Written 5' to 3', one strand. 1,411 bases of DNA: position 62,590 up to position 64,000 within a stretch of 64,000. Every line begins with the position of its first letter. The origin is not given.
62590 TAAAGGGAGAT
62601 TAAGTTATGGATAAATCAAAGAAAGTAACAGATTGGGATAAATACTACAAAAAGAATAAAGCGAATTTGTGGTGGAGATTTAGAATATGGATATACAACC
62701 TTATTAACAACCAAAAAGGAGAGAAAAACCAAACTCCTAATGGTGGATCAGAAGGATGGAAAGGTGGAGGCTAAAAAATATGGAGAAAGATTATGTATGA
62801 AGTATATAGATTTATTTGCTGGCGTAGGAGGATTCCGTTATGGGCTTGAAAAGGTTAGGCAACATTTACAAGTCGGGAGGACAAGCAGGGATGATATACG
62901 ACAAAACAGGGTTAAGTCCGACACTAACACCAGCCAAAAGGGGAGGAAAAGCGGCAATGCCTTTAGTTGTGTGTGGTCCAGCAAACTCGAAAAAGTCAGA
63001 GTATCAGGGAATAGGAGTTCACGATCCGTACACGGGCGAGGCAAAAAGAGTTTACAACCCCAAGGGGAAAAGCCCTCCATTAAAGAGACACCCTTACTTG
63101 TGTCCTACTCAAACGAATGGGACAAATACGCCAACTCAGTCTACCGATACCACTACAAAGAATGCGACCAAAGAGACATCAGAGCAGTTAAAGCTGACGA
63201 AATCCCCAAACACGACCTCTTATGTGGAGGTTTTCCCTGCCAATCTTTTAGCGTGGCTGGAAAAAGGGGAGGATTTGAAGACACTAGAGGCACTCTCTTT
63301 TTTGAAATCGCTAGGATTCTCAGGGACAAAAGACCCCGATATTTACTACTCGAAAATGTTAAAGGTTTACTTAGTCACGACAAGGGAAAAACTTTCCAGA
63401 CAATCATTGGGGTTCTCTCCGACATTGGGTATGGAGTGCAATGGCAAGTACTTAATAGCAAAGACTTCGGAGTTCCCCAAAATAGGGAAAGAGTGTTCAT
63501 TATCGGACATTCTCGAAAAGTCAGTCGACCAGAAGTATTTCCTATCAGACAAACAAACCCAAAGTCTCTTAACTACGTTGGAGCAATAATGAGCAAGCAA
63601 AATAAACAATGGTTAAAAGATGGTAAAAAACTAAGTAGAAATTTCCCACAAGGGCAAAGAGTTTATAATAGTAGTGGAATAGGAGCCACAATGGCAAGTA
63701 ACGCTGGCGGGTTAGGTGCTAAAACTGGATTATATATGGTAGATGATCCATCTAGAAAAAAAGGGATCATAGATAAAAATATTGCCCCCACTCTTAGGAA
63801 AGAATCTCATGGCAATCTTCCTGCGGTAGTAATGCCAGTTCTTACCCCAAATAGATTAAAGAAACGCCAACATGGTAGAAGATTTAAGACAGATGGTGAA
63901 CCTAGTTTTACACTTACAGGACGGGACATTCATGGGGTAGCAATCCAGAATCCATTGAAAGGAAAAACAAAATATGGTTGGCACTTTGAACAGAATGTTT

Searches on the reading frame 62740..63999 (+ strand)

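Call 91: search_protein_families(library=pfam, proteins=[window:62740-63999:+], max_evalue=0.001)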
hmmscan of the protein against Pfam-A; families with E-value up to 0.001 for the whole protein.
window:62740-63999:+ (420 aa): 1 family
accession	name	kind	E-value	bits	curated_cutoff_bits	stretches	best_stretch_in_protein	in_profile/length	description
PF00145.23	DNA_methylase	-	1e-67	229.3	22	1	122-315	25-227/324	C-5 cytosine-specific DNA methylase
